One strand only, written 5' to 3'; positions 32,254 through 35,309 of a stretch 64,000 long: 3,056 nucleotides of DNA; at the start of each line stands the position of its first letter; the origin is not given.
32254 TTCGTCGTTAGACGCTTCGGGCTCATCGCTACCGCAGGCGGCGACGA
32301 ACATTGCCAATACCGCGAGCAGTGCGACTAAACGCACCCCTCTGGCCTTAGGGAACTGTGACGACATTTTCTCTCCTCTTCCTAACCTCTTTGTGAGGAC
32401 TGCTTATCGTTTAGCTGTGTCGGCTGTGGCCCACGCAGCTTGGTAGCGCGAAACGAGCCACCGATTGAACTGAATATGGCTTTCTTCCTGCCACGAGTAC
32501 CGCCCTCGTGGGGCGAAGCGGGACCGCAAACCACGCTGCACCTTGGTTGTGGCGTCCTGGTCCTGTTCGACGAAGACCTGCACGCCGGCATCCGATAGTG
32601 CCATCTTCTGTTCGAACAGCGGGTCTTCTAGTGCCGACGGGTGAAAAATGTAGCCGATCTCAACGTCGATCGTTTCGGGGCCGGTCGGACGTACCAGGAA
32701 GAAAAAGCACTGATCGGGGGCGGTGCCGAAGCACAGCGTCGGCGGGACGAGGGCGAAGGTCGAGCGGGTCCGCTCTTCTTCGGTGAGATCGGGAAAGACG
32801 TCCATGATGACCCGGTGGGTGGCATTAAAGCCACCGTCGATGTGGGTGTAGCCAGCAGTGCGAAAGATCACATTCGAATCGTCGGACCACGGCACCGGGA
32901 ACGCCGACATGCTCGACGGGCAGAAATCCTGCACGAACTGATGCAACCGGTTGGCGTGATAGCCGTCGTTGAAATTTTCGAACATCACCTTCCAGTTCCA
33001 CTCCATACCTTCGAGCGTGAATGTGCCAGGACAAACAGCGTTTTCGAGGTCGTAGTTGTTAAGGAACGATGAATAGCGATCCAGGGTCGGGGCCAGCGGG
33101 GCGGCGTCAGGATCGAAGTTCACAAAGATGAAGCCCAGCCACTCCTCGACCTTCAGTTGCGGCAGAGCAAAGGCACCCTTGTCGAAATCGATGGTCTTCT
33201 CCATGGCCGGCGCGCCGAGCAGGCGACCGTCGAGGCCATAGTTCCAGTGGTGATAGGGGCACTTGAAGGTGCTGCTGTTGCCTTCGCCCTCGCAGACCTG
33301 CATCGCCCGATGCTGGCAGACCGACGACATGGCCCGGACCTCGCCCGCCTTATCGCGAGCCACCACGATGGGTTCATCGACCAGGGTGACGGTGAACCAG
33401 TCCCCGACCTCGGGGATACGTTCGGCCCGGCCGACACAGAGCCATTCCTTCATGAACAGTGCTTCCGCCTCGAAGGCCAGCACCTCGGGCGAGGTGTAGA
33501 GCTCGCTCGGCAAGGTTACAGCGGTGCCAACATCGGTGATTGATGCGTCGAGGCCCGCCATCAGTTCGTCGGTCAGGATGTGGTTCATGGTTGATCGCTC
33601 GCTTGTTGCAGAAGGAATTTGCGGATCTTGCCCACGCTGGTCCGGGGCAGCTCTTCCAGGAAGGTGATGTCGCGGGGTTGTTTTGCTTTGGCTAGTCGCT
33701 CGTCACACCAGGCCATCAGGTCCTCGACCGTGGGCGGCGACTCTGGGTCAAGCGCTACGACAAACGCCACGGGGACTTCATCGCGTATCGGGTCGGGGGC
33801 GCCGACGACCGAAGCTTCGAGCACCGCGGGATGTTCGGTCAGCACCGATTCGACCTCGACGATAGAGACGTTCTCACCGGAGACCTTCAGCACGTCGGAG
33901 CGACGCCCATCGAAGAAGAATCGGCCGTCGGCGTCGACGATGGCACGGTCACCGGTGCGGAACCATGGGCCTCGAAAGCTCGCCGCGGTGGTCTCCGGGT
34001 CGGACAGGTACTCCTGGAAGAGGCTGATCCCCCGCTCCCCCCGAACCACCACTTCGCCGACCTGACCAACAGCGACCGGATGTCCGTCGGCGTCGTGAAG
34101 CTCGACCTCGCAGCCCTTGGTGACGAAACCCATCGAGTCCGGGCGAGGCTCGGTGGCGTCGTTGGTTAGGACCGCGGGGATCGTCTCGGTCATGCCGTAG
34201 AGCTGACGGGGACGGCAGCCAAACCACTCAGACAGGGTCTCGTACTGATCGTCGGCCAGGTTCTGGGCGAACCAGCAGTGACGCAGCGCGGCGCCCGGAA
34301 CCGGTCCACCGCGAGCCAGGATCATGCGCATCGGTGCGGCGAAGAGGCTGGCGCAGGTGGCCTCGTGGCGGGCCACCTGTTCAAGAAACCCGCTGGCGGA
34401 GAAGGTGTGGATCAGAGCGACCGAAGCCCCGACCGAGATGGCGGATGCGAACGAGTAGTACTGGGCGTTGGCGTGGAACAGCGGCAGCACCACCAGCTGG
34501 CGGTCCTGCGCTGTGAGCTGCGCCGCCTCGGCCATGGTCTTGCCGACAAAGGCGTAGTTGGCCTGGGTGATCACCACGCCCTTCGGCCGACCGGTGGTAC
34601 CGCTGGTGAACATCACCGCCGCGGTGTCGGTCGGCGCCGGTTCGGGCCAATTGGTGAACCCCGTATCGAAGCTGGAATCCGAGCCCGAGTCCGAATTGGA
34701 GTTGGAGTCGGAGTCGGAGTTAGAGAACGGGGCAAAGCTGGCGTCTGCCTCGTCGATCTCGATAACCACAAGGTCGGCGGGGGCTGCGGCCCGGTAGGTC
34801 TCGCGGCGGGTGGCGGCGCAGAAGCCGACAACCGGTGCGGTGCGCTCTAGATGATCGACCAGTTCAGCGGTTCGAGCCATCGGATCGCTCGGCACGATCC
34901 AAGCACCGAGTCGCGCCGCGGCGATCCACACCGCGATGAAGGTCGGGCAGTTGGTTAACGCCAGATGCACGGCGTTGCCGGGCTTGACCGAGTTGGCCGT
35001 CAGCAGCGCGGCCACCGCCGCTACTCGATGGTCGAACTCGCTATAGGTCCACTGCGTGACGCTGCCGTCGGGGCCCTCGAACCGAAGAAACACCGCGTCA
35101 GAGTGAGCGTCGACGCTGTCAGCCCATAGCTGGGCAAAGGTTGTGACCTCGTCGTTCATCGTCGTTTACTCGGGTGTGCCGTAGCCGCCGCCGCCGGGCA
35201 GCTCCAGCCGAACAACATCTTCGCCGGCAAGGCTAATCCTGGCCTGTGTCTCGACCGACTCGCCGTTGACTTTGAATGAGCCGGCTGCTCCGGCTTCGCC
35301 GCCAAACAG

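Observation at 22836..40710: About 18 kb, 15-gene single-strand operon mixing aromatic-oxygenase, ATP-dependent hydantoinase-type, CoA-ligase, deaminase, methyltransferase and BMP-importer functions, matching no pathway I recognise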

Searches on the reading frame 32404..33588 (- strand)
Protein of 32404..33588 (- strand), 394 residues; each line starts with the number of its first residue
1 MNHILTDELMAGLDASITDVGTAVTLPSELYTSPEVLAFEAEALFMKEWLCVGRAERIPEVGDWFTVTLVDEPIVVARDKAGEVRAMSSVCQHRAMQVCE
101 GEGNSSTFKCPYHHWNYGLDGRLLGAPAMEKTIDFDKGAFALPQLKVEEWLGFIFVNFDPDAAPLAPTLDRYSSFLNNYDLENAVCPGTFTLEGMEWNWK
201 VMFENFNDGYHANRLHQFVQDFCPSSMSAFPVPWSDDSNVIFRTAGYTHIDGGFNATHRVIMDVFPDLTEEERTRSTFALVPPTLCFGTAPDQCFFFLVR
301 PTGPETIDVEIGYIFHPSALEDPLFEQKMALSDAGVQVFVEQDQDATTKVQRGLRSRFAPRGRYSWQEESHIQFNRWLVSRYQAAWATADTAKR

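Call 3: search_protein_families(library=pfam, proteins=[window:32404-33588:-])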
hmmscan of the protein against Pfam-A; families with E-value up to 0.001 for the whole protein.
window:32404-33588:- (394 aa): 2 families
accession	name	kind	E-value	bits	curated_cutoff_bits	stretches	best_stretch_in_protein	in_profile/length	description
PF00848.25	Ring_hydroxyl_A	-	1.1e-30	107.6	24.9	1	195-383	14-207/208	Ring hydroxylating alpha subunit (catalytic domain)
PF00355.32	Rieske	-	1.5e-21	76.5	20.3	1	48-131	1-83/88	Rieske [2Fe-2S] domain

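Call 5: search_protein_families(library=ncbifam, proteins=[window:32404-33588:-], max_evalue=0.01)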
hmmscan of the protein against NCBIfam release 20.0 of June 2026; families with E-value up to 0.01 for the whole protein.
window:32404-33588:- (394 aa): 10 families
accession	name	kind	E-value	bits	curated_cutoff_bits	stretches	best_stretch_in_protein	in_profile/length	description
NF058607.1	GlBtMonoOxGbcA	equivalog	1.9e-43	148.4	670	1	22-216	29-222/420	glycine betaine monooxygenase oxygenase subunit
NF042946.1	3PPDioc_HcaE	equivalog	6.6e-31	107.8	830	1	27-216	17-214/450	3-phenylpropionate/cinnamic acid dioxygenase subunit alpha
TIGR03228.1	anthran_1_2_A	equivalog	2.5e-29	102.3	671.9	1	28-217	18-214/438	anthranilate 1,2-dioxygenase large subunit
NF041684.1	ant_diox_AndAc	equivalog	9.3e-29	100.2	750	1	25-222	22-228/418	anthranilate 1,2-dioxygenase large subunit AndAc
TIGR03229.1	benzo_1_2_benA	equivalog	4.4e-24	85.1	780.95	1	25-216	15-215/433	benzoate 1,2-dioxygenase large subunit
NF052579.1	BetMthstMoxSdmAMthl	equivalog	1.9e-08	33.6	600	1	62-149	30-112/351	4beta-methylsterol monooxygenase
NF041174.1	SDX_Thmprot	equivalog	0.00062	19.9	170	1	65-154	17-105/109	sulredoxin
TIGR02378.1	nirD_assim_sml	equivalog_domain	0.0046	17.1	74.65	1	48-125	1-83/105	nitrite reductase small subunit NirD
NF041683.1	ant_diox_AndAb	equivalog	0.0055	16.9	150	1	49-114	2-65/100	anthranilate 1,2-dioxygenase ferredoxin subunit AndAb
NF007422.0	PRK09965.1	equivalog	0.0096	16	113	0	66-130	17-82/106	bifunctional 3-phenylpropionate/cinnamic acid dioxygenase ferredoxin subunit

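Call 15: search_solved_structures(query=window:32404-33588:-, max_evalue=0.00001)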
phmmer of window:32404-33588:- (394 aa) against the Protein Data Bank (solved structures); distinct sequences matched with E-value up to 0.00001: 35.
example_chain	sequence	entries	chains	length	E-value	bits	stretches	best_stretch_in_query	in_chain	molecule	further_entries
9jp5_A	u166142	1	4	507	8.8e-35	123.6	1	25-220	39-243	Phthalate 3,4-dioxygenase alpha subunit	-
6y9c_A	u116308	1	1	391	1e-34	123.5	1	22-222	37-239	Carnitine monooxygenase oxygenase subunit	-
6y8j_A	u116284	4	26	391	3.6e-34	121.6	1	22-221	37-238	Carnitine monooxygenase oxygenase subunit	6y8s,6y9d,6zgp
3vca_A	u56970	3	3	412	1.4e-31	113.1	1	25-218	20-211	Ring-hydroxylating dioxygenase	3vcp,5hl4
4qup_A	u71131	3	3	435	1.7e-31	112.8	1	25-218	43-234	Monoxygenase; demethylase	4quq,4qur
2b1x_A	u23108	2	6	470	1.5e-29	106.4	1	5-219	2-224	naphthalene dioxygenase large subunit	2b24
1uli_A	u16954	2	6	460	4.8e-29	104.8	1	25-214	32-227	biphenyl dioxygenase large subunit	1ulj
2gbw_A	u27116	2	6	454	4.3e-28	101.6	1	14-217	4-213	Biphenyl 2,3-Dioxygenase Alpha Subunit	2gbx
2ckf_A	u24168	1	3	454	3.5e-27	98.6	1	27-217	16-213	RING-HYDROXYLATING DIOXYGENASE ALPHA SUBUNIT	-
3n0q_A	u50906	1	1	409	4.8e-27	98.2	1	25-221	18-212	Putative aromatic-ring hydroxylating dioxygenase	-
3gzx_A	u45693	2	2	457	6e-27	97.9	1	26-269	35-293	Biphenyl dioxygenase subunit alpha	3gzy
8k0a_A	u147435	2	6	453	4.1e-26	95.1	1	28-216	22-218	3-phenylpropionate/cinnamic acid dioxygenase subunit alpha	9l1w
3en1_A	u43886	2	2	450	5.2e-25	91.5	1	27-214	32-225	Benzene 1,2-dioxygenase subunit alpha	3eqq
2yfi_A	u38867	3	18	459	1.4e-24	90.1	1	27-214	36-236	BIPHENYL DIOXYGENASE SUBUNIT ALPHA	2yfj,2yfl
2xsh_A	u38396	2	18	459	2.1e-24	89.5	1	27-214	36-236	BIPHENYL DIOXYGENASE SUBUNIT ALPHA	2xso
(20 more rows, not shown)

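Call 30: search_dna_similar(query=window:32404-33588:-, collection=plasmids, mode=protein, max_rows=25)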
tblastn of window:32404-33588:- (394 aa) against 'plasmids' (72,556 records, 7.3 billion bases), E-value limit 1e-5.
Records with a match: 1003; places in all: 1523; records where one place covers at least 80% of the query: 289.
Best place of each record, by identity: <60% 1003.
By first word of the organism name: Rhizobium 140; Sinorhizobium 88; Rhodococcus 66; Phaeobacter 66; Pseudosulfitobacter 40; Paracoccus 31; Sphingobium 31; Pseudomonas 27; Novosphingobium 24; Azospirillum 24; and 130 more.
By predicted mobility (MOB-suite, as given by PLSDB): non-mobilizable 568; conjugative 312; mobilizable 123.
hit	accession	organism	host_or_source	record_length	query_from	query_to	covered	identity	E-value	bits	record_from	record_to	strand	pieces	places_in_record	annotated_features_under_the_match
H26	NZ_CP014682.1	Kozakia baliensis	Ragi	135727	5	393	99%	48.2%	3e-113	370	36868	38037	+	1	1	SRPBCC family protein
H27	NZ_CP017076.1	Novosphingobium resinovorum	single cell,soil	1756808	5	385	97%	49.0%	9e-119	386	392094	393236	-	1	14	none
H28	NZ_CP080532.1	Mesorhizobium sp. AR02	Oxytropis sp.,Cell culture,root nodule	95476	21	385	92%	35.8%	1e-51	251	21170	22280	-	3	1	Rieske (2Fe-2S) protein | RHO alpha subunit C-terminal catalytic domain-containing protein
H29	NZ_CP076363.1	Gemmobacter fulvus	cell culture,Anabaena culture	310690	23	392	94%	34.4%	5e-59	214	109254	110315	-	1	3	aromatic ring-hydroxylating dioxygenase subunit alpha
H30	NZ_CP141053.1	Paracoccus denitrificans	-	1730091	8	389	97%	33.2%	1e-55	204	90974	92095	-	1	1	none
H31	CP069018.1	Pseudosulfitobacter pseudonitzschiae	-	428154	23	385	92%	34.1%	5e-56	205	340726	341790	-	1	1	Rieske 2Fe-2S domain-containing protein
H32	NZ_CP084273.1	Caballeronia grimmiae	Leptoglossus zonatus,Cell culture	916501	5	384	96%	31.8%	6e-52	193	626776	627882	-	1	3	SRPBCC family protein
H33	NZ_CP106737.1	Roseovarius pelagicus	cell culture,Arctic seawater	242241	6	381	95%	32.0%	6e-52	193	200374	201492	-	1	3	Rieske 2Fe-2S domain-containing protein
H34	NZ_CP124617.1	Tropicibacter oceani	pure culture,sediment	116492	22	383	92%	33.0%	6e-49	185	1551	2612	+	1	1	SRPBCC family protein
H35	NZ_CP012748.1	Paraburkholderia caribensis MBA4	soil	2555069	5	381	96%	31.6%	2e-54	200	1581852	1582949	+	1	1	none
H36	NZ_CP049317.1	Caballeronia sp. SBC2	whole organism,soil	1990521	5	381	96%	31.6%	1e-53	198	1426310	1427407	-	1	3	none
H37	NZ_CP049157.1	Caballeronia sp. SBC1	whole organism,soil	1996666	5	381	96%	31.6%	1e-53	198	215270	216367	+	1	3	none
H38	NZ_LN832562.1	Paracoccus aminovorans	-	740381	13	382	94%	32.2%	2e-57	209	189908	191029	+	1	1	aromatic ring-hydroxylating dioxygenase subunit alpha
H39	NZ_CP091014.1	Burkholderia cenocepacia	-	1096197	19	380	92%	32.9%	9e-54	199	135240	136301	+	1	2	none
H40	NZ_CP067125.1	Paracoccus alcaliphilus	whole organism,soil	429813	13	381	94%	32.2%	4e-54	199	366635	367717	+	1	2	SRPBCC family protein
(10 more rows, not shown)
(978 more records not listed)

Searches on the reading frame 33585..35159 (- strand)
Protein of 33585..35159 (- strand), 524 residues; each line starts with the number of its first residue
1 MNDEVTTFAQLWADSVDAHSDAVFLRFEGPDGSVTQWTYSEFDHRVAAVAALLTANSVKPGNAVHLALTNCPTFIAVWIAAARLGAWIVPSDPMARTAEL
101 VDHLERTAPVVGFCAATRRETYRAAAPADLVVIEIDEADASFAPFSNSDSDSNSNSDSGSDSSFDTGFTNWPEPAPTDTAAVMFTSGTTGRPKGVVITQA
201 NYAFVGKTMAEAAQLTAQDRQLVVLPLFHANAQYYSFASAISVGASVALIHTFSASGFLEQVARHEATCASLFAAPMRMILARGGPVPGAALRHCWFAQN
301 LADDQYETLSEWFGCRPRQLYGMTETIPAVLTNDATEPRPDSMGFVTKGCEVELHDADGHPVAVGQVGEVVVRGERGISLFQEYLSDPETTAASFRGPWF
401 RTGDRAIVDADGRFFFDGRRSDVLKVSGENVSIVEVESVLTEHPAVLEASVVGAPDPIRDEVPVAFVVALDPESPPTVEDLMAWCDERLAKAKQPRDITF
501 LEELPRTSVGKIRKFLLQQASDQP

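Call 3: search_protein_families(library=pfam, proteins=[window:33585-35159:-])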
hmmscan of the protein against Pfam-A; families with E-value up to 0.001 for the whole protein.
window:33585-35159:- (524 aa): 2 families
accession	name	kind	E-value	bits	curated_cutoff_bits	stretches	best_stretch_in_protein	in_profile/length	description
PF00501.34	AMP-binding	-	2.5e-64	217.9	29.9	1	15-384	4-383/384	AMP-binding enzyme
PF13193.12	AMP-binding_C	-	8.3e-22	78.3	24.5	1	435-511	1-76/76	AMP-binding enzyme C-terminal domain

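Call 5: search_protein_families(library=ncbifam, proteins=[window:33585-35159:-], max_evalue=0.01)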
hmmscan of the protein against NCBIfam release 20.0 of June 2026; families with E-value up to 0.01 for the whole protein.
window:33585-35159:- (524 aa): 107 families (the best 25 are shown)
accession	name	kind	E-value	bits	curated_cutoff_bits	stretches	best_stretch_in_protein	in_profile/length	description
NF005947.1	PRK08008.1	equivalog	1.9e-95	320.4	651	1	7-517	8-517/518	crotonobetaine/carnitine-CoA ligase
NF004808.0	PRK06155.1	equivalog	8.9e-92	308.1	722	1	8-519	23-520/542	ATP-dependent acyl-CoA ligase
NF004837.0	PRK06187.1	subfamily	3.7e-91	306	476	1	1-520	3-521/531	long-chain-fatty-acid--CoA ligase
NF006182.0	PRK08316.1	subfamily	4.6e-70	236.6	663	1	35-519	35-515/523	fatty acyl-CoA synthetase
NF004758.0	PRK06087.1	equivalog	4.2e-66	223.5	736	1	6-519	24-533/548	medium-chain fatty-acid--CoA ligase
NF004822.0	PRK06178.1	equivalog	4.4e-65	220.4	782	1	35-522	61-568/571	acyl-CoA synthetase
NF004511.1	PRK05852.1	equivalog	9.5e-64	215.9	650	1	36-514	26-497/505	FadD7 family fatty acid--CoA ligase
NF006181.0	PRK08314.1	subfamily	1.3e-63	215.1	705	1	36-521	49-554/563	long-chain-fatty-acid--CoA ligase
NF005307.0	PRK06839.1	equivalog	1.7e-62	211.7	748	1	35-518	26-490/496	o-succinylbenzoate--CoA ligase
NF004114.0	PRK05605.1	equivalog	2.3e-62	211.1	766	2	169-515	213-563/575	long-chain-fatty-acid--CoA ligase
NF005676.0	PRK07470.1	equivalog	1.1e-60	205.8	774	1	35-519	44-527/544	acyl-CoA synthetase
TIGR01923.1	menE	equivalog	1.4e-60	205.4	330.15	1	38-513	1-438/442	o-succinylbenzoate--CoA ligase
NF047394.1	AcylCoAsynMbcS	equivalog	3.2e-60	204.2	850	1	19-520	24-519/525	acyl-CoA synthetase MbcS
NF005702.0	PRK07514.1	subfamily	3.8e-60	203.7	558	1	13-520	10-499/506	malonyl-CoA synthase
NF005858.0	PRK07787.1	subfamily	4e-60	203.6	575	1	57-518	42-469/471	acyl-CoA synthetase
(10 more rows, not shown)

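Call 20: search_solved_structures(query=window:33585-35159:-, max_evalue=1e-30)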
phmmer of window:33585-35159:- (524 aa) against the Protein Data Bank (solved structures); distinct sequences matched with E-value up to 1e-30: 56.
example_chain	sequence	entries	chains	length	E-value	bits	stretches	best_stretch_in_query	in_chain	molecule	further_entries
3nyq_A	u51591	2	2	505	1.7e-48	169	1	177-517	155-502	Malonyl-CoA Ligase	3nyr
5ie0_A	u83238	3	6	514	5.6e-48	167.3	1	48-519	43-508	Oxalate--CoA ligase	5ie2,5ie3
5x8f_A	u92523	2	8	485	1.8e-47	165.7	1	179-518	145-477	2-succinylbenzoate--CoA ligase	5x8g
6qjz_A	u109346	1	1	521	3.1e-47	164.9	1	37-517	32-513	oxalyl CoA-synthetase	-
5buq_A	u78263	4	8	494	1.8e-46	162.4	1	179-519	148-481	2-succinylbenzoate--CoA ligase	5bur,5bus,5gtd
8r2q_A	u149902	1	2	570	2.9e-45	158.4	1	11-517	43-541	Probable fatty-acid-CoA ligase FadD5 (Fatty-acid-CoA synthetase) (Fatty-acid-CoA synthase)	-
2v7b_A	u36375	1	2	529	2.5e-44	155.3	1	177-519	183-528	BENZOATE-COENZYME A LIGASE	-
8wev_A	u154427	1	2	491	4.1e-44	154.6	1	178-514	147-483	Feruloyl-CoA Synthetase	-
8weu_A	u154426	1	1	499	4.4e-44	154.5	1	178-515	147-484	Fatty-acyl-CoA synthase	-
3a9u_A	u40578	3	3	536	5.1e-43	151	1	27-516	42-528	4-coumarate--CoA ligase | 4-coumarate:CoA ligase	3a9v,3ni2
5bsw_A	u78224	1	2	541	1.7e-42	149.3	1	37-514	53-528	4-coumarate--CoA ligase 2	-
3ivr_A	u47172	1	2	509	1.8e-42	149.2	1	37-520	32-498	Putative long-chain-fatty-acid CoA ligase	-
5bsm_A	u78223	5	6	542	3.1e-42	148.4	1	37-514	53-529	4-coumarate--CoA ligase 2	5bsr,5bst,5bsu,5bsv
3g7s_A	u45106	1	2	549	4.1e-42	148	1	49-519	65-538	Long-chain-fatty-acid--CoA ligase (FadD-1)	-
3etc_A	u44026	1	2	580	4.6e-42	147.8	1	38-518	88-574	AMP-binding protein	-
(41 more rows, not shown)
